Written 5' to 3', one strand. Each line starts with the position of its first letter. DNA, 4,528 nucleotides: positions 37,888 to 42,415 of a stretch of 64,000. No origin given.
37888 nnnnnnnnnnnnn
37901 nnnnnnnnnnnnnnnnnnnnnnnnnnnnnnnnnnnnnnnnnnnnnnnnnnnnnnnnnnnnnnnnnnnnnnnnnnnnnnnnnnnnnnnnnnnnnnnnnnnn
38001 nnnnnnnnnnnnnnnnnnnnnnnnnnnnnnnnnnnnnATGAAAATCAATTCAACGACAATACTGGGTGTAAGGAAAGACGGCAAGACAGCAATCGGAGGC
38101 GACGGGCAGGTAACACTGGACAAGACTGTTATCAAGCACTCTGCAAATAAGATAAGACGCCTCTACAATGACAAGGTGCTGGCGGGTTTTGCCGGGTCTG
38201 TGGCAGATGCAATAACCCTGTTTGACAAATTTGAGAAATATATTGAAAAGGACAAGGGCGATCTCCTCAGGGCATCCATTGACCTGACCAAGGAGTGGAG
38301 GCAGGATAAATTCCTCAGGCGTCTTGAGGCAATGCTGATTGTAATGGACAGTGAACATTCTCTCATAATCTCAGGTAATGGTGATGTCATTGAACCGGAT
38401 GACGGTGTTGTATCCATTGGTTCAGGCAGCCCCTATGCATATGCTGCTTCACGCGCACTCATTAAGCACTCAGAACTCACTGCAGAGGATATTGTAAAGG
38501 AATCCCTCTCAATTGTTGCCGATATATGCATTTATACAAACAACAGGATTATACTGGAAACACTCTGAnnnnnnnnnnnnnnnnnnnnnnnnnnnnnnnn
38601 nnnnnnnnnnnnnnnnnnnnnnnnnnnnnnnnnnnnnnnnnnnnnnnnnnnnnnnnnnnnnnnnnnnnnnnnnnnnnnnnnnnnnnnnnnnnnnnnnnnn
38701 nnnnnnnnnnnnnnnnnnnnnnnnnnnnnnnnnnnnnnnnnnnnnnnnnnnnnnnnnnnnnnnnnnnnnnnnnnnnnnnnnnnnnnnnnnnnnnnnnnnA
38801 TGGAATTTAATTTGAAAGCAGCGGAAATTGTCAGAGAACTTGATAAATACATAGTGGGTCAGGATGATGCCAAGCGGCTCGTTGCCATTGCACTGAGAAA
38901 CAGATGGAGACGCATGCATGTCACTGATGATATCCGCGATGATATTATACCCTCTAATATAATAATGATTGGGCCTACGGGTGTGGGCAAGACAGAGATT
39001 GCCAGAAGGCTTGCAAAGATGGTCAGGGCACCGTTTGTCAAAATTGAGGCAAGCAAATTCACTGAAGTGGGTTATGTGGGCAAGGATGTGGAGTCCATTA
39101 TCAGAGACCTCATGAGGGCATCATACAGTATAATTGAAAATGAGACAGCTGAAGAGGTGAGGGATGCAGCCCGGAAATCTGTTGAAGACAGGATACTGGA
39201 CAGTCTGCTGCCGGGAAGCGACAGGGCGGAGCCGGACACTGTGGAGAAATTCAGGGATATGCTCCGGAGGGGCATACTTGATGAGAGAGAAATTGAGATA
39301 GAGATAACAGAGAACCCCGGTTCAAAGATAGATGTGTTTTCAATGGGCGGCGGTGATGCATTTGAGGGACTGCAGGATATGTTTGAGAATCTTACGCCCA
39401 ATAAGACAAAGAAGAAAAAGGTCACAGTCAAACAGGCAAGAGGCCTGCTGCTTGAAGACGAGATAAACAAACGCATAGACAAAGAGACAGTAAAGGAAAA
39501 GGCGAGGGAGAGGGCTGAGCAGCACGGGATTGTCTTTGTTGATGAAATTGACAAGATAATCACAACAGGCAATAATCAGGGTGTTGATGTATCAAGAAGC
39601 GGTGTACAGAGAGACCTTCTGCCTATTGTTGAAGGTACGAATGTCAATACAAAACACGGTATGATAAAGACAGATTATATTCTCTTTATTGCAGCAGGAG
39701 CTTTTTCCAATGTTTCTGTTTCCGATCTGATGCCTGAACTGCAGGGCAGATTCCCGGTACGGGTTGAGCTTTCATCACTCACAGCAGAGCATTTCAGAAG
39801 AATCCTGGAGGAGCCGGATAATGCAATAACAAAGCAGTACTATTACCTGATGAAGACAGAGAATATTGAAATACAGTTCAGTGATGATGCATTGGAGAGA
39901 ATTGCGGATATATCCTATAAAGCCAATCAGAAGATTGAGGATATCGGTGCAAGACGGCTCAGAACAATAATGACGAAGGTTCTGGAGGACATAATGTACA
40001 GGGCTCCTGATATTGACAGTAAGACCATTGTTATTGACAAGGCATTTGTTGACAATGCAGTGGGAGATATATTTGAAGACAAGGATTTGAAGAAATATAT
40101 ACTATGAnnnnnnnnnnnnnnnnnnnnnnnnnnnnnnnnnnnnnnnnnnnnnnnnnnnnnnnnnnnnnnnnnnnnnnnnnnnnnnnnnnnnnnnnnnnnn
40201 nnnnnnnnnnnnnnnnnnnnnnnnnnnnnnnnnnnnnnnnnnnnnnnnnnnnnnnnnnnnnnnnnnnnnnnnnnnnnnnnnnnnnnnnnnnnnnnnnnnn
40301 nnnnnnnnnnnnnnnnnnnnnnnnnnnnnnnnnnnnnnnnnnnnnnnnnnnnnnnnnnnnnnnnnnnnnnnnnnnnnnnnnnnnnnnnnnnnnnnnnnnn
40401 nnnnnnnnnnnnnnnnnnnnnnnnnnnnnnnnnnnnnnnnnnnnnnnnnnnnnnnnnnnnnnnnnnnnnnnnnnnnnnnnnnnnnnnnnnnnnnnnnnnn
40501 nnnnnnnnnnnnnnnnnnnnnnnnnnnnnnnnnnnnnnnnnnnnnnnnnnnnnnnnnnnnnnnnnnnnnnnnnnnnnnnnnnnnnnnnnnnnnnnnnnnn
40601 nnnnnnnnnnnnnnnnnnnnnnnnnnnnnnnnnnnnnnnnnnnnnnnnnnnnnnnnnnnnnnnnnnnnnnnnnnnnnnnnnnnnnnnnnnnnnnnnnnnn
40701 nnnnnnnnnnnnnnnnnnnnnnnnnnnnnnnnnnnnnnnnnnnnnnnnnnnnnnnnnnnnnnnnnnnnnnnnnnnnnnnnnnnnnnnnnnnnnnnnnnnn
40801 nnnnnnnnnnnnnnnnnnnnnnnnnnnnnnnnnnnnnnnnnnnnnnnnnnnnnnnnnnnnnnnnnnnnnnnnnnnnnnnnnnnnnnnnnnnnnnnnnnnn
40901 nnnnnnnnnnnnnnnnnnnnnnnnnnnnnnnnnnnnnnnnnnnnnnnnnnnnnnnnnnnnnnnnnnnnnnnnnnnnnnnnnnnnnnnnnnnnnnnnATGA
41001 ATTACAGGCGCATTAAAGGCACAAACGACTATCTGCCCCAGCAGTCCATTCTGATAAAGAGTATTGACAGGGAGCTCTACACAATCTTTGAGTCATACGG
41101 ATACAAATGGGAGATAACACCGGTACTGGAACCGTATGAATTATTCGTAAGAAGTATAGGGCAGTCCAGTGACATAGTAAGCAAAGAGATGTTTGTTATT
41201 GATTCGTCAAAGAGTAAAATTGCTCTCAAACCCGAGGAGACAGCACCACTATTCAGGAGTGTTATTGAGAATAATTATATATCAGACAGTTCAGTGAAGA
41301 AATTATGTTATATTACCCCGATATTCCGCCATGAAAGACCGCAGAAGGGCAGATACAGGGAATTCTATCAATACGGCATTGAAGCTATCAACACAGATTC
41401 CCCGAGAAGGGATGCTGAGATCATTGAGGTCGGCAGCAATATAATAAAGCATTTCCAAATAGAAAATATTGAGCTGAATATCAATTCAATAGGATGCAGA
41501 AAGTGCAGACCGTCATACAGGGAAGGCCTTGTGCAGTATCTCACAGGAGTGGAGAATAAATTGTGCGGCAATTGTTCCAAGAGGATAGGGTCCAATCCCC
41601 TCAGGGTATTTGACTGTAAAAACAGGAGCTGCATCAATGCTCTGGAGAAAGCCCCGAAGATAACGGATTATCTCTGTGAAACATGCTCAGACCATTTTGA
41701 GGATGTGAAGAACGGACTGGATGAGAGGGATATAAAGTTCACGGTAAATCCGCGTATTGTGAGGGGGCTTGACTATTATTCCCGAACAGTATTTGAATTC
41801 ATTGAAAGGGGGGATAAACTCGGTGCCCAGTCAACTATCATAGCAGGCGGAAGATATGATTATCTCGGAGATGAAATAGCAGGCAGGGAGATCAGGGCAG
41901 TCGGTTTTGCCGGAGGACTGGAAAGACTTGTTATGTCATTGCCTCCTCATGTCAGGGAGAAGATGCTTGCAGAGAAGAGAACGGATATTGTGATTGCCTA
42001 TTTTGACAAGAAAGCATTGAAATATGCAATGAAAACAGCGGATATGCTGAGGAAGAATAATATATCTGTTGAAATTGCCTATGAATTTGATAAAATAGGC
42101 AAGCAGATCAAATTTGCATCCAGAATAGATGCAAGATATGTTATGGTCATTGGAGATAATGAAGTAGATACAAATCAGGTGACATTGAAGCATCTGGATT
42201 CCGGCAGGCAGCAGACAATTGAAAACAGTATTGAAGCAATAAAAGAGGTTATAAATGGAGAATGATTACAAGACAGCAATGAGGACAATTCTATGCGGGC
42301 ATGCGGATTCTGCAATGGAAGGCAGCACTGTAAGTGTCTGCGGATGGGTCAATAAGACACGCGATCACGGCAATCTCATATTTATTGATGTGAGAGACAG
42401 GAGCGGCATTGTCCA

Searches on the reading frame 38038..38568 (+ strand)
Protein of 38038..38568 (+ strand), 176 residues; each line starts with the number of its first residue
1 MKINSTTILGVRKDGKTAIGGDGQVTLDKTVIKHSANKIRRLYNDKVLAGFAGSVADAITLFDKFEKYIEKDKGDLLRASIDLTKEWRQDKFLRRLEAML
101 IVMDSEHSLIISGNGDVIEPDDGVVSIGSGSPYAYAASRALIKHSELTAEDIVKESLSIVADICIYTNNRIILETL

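Call 6: search_protein_families(library=pfam, proteins=[window:38038-38568:+])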
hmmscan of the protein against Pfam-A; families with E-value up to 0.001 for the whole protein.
window:38038-38568:+ (176 aa): 1 family
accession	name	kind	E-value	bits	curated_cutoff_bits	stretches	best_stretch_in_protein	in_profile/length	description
PF00227.31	Proteasome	-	8.2e-25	88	22.4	1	4-174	3-187/189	Proteasome subunit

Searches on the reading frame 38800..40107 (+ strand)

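Call 29: search_protein_families(library=pfam, proteins=[window:38800-40107:+])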
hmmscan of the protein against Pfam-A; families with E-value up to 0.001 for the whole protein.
window:38800-40107:+ (435 aa): 7 families
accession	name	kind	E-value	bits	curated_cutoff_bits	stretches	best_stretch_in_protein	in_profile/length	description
PF07724.20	AAA_2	-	6.1e-31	108.1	27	2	200-320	28-165/166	AAA domain (Cdc48 subfamily)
PF00004.35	AAA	-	4.6e-17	63.1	21.2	2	54-143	1-95/131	ATPase family associated with various cellular activities (AAA)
PF07728.20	AAA_5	-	2.2e-07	31.4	22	1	53-89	1-38/139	AAA domain (dynein-related subfamily)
PF10431.15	ClpB_D2-small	-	3.4e-06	27.5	21.9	1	327-402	1-67/81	C-terminal, D2-small domain, of ClpB protein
PF13401.12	AAA_22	-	6.7e-06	26.9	27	1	53-129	7-80/130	AAA domain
PF13238.12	AAA_18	-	0.00032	21.6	29.4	0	54-127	1-66/128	AAA domain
PF00493.29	MCM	-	0.00036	20.1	23.3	0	9-86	17-93/224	MCM P-loop domain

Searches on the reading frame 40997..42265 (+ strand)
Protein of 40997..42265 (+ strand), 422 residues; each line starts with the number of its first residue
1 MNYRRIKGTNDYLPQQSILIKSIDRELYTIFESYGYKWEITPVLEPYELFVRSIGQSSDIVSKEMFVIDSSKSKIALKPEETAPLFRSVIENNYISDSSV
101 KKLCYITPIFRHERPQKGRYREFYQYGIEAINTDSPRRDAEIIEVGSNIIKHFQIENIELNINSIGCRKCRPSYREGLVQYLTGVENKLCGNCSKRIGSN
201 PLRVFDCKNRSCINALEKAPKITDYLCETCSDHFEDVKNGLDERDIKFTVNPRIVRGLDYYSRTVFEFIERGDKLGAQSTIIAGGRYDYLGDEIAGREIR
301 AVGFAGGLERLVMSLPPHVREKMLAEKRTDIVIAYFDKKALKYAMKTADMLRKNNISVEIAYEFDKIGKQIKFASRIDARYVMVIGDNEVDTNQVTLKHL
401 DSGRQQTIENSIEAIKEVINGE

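Call 29: search_protein_families(library=pfam, proteins=[window:40997-42265:+])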
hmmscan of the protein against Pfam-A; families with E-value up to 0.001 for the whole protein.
window:40997-42265:+ (422 aa): 3 families
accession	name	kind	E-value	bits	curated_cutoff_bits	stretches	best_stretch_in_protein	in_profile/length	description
PF13393.11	tRNA-synt_His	-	1.6e-41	143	25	1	8-311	1-308/308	Histidyl-tRNA synthetase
PF03129.25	HGTP_anticodon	-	5.1e-16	59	21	1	331-409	2-83/94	Anticodon binding domain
PF00587.30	tRNA-synt_2b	-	1.9e-07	31.7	29.3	1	69-303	5-125/179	tRNA synthetase class II core domain (G, H, P, S and T)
